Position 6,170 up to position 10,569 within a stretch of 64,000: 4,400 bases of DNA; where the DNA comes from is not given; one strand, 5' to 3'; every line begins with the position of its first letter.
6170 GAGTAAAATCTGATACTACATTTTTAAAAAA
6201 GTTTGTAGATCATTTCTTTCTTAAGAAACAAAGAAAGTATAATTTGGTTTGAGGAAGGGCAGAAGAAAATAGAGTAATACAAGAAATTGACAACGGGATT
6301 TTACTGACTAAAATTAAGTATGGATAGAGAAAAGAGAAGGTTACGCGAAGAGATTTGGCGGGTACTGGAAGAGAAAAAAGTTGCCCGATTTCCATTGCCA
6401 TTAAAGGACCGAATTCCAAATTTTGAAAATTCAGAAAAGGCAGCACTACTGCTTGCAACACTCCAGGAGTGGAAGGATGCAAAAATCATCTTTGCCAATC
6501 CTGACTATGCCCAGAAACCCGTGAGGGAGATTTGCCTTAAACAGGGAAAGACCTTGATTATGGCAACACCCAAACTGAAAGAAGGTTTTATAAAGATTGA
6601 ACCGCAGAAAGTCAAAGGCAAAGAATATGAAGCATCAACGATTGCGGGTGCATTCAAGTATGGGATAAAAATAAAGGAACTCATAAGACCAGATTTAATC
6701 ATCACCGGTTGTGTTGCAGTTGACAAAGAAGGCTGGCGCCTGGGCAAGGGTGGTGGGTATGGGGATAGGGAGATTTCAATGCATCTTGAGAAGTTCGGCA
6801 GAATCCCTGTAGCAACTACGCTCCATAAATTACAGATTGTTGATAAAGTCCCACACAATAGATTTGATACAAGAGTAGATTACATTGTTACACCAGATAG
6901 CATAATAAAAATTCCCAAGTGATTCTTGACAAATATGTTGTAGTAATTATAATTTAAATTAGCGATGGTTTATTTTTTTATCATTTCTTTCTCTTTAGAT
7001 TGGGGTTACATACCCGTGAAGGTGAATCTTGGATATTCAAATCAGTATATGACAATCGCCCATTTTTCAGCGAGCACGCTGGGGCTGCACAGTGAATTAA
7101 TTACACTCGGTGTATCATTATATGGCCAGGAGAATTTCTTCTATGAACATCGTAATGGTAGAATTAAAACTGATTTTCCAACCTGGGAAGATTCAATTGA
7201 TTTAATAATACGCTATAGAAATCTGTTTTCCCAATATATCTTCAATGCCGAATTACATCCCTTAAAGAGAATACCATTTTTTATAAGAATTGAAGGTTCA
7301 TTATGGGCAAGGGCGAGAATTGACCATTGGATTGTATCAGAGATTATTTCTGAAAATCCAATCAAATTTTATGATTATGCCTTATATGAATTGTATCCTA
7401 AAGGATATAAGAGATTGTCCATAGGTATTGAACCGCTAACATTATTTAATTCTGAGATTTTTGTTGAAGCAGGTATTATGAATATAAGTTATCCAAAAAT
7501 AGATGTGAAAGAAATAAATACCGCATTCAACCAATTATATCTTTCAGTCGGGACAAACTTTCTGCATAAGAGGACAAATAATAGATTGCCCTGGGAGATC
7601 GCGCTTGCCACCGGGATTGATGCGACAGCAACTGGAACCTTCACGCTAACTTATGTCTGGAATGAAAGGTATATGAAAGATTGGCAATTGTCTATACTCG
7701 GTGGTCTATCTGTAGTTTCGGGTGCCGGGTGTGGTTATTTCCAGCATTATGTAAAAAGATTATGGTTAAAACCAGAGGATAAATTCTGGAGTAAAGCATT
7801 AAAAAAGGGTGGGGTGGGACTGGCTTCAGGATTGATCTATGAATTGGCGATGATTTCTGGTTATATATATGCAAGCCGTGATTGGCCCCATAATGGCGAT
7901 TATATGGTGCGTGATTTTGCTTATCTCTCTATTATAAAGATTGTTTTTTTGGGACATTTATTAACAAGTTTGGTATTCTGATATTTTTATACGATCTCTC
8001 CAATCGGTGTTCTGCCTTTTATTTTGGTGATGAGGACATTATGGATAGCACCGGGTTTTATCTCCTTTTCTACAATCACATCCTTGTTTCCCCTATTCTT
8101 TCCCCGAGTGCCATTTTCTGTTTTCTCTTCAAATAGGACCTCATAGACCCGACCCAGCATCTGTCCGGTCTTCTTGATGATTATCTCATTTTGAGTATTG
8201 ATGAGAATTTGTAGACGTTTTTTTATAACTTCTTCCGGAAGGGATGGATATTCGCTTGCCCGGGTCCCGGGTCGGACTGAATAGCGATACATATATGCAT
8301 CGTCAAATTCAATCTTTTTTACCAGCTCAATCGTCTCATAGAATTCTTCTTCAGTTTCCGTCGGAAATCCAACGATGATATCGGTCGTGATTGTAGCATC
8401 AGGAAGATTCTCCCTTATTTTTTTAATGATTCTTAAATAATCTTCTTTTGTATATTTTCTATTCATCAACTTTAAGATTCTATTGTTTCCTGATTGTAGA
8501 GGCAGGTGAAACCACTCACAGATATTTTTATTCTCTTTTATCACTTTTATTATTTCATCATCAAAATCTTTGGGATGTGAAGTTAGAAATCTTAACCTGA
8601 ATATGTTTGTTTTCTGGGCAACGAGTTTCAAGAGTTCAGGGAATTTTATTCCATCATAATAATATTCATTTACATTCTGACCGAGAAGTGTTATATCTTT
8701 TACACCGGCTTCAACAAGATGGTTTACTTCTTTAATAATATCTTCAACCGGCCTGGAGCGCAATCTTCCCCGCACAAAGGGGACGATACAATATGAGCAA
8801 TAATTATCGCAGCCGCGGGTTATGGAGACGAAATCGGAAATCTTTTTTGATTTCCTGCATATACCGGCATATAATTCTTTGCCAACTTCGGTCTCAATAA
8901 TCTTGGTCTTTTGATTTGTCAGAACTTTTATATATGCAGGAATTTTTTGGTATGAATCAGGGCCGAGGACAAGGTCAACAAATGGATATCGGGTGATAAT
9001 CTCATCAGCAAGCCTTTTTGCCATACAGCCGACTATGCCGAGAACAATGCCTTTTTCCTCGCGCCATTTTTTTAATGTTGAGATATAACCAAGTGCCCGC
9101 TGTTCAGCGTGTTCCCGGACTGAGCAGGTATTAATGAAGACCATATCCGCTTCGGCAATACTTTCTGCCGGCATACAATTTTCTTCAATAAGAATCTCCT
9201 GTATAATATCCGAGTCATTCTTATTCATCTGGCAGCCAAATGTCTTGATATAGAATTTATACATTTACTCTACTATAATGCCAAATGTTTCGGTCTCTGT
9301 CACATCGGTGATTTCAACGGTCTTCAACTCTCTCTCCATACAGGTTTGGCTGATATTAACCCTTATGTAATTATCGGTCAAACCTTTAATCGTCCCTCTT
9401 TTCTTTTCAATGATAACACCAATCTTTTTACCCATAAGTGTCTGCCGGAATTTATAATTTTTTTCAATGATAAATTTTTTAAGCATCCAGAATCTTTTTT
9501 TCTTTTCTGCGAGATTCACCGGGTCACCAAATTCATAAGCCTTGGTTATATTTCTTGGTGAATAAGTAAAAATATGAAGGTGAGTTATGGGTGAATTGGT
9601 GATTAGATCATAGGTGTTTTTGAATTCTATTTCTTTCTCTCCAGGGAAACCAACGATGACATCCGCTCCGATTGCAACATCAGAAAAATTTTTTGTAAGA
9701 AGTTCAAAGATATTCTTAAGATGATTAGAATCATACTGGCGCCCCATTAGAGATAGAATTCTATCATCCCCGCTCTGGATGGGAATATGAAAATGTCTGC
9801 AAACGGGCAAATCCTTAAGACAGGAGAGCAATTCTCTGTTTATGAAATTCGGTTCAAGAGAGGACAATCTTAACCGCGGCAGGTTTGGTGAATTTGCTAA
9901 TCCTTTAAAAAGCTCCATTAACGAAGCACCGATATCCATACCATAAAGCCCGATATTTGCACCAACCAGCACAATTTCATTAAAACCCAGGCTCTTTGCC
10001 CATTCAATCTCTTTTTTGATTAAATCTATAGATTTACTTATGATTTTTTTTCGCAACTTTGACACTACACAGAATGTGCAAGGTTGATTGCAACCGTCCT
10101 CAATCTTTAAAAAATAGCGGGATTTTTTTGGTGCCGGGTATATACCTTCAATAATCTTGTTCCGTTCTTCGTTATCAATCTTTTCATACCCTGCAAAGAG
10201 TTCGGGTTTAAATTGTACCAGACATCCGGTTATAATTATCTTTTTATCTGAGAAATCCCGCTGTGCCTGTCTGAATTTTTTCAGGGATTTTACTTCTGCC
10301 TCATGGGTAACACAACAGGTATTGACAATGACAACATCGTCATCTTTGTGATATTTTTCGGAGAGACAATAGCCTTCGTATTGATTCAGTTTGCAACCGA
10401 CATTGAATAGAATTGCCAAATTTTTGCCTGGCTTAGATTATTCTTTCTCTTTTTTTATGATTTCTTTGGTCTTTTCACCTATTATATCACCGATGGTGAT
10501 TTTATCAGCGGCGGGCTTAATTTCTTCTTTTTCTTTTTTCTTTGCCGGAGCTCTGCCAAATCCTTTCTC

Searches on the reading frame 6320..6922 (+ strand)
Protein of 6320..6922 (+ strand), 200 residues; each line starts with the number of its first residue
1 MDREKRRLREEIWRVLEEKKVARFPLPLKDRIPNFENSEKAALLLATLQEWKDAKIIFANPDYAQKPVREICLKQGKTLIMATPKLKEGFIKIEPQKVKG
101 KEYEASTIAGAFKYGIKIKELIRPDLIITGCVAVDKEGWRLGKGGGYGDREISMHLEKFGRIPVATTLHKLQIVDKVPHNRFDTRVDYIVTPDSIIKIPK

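Call 24: search_protein_families(library=pfam, proteins=[window:6320-6922:+], max_evalue=0.001)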
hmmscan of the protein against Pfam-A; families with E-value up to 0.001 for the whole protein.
window:6320-6922:+ (200 aa): 1 family
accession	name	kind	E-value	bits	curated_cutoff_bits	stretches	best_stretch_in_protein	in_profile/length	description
PF01812.26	5-FTHF_cyc-lig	-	2.1e-29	103.2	27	1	5-192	1-186/186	5-formyltetrahydrofolate cyclo-ligase family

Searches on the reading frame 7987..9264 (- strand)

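Call 24: search_protein_families(library=pfam, proteins=[window:7987-9264:-], max_evalue=0.001)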
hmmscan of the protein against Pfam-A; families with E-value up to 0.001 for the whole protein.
window:7987-9264:- (425 aa): 4 families
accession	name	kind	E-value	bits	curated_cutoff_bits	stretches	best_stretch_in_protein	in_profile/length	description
PF04055.27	Radical_SAM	-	5.7e-35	121.4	29.5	1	146-315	1-166/166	Radical SAM superfamily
PF00919.26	UPF0004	-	7.9e-27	93.6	27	1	3-101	1-98/98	Uncharacterized protein family UPF0004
PF01938.26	TRAM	-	0.00063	20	21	0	368-425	2-61/61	TRAM domain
PF23966.1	DUF7294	-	0.00069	20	27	0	298-329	33-64/66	Domain of unknown function (DUF7294)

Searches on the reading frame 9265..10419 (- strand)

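Call 24: search_protein_families(library=pfam, proteins=[window:9265-10419:-], max_evalue=0.001)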
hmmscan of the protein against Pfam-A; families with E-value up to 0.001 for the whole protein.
window:9265-10419:- (384 aa): 2 families
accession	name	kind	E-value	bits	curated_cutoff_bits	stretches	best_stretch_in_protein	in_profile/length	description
PF04055.27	Radical_SAM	-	2.4e-20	73.8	29.5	1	108-273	5-166/166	Radical SAM superfamily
PF00919.26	UPF0004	-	1.9e-11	44.3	27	1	14-74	14-85/98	Uncharacterized protein family UPF0004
